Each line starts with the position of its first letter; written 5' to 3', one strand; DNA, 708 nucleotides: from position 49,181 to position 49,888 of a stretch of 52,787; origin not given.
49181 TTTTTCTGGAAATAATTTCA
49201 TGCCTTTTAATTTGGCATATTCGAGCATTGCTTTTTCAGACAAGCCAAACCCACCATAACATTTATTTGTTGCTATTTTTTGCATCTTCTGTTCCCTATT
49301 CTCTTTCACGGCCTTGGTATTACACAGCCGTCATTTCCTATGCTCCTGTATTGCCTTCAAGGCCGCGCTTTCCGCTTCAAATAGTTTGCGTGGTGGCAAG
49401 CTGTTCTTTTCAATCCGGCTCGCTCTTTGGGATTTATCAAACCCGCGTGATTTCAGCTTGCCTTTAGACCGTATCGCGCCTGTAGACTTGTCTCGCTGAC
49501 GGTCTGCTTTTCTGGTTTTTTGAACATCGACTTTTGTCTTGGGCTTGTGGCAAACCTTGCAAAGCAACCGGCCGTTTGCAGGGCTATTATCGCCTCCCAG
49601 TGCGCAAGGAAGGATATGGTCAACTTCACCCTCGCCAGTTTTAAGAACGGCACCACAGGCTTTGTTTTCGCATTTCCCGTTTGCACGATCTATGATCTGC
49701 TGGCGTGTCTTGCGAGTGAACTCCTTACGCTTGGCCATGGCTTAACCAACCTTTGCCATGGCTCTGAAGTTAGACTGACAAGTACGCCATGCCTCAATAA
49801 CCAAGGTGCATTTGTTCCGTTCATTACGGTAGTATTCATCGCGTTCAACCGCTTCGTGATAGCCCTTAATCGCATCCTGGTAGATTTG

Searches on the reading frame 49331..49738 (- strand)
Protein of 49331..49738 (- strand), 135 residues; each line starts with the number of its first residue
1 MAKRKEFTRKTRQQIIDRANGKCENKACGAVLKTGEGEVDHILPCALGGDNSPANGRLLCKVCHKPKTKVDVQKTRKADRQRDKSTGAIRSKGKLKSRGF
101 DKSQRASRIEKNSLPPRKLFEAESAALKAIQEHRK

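Call 3: search_protein_families(library=pfam, proteins=[window:49331-49738:-], max_evalue=0.01)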
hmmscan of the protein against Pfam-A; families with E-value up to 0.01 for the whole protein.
window:49331-49738:- (135 aa): 3 families
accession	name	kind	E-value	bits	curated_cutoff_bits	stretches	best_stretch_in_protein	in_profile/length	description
PF01844.29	HNH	-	1.8e-07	31.6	21.4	1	28-68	4-45/47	HNH endonuclease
PF14279.12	HNH_5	-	5.1e-07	30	27.5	1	28-75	4-52/56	HNH endonuclease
PF13395.12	HNH_4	-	0.00085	19.7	22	1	34-60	15-40/54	HNH endonuclease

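Call 4: search_protein_families(library=phrogs, proteins=[window:49331-49738:-], max_evalue=0.01)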
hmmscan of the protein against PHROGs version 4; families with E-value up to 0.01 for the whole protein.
window:49331-49738:- (135 aa): 29 families (the best 25 are shown)
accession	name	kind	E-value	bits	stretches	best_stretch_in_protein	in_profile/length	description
phrog_333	-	DNA, RNA and nucleotide metabolism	1.2e-16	62.2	1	7-95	21-105/138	HNH endonuclease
phrog_589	-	DNA, RNA and nucleotide metabolism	3.7e-13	50.6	1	9-88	80-159/179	HNH endonuclease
phrog_144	-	DNA, RNA and nucleotide metabolism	4.4e-12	47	1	9-91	73-152/175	HNH endonuclease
phrog_7785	-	DNA, RNA and nucleotide metabolism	5.9e-11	43.6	1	3-100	53-145/147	HNH endonuclease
phrog_119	-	DNA, RNA and nucleotide metabolism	5.5e-10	39.6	1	3-91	187-284/443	HNH endonuclease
phrog_5956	-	DNA, RNA and nucleotide metabolism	3.4e-09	37.5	1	5-82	42-122/138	HNH endonuclease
phrog_740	-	DNA, RNA and nucleotide metabolism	4.9e-09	36.6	1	3-65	21-82/332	HNH endonuclease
phrog_2118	-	DNA, RNA and nucleotide metabolism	6.8e-09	36.7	1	2-89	158-241/301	HNH endonuclease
phrog_6050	-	DNA, RNA and nucleotide metabolism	1.2e-08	35.2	1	10-72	301-362/402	HNH endonuclease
phrog_14314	-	DNA, RNA and nucleotide metabolism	8.5e-08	33.8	1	8-74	4-68/252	HNH endonuclease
phrog_2214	-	DNA, RNA and nucleotide metabolism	2.3e-07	31.3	1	3-86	176-255/429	HNH endonuclease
phrog_338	-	DNA, RNA and nucleotide metabolism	7.4e-07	29.8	1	7-81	197-267/340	HNH endonuclease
phrog_7370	-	DNA, RNA and nucleotide metabolism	1.2e-06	29.6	1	3-80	24-96/115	HNH endonuclease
phrog_1271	-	DNA, RNA and nucleotide metabolism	5.6e-06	27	1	9-77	255-325/361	HNH endonuclease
phrog_8828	-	DNA, RNA and nucleotide metabolism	8.2e-06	26.9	1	13-110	89-161/205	HNH endonuclease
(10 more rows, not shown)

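Call 6: search_protein_families(library=padloc, proteins=[window:49331-49738:-], max_evalue=0.01)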
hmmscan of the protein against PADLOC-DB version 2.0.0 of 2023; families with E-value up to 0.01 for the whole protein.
window:49331-49738:- (135 aa): 4 families
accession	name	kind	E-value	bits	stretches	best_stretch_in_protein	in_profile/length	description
PDLC00973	Cas9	-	0.0017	14.9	1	30-68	618-656/830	CRISPR subtype II RNA-guided endonuclease Cas9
PDLC03503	REase_II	-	0.0026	15.5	1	2-42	98-138/218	Type II restriction enzyme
PDLC03656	mREase_IV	-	0.0061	14.3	1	13-66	197-254/277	Type IV methyl-directed restriction enzyme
PDLC03662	mREase_IV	-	0.007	12.9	1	11-70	472-537/560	Type IV methyl-directed restriction enzyme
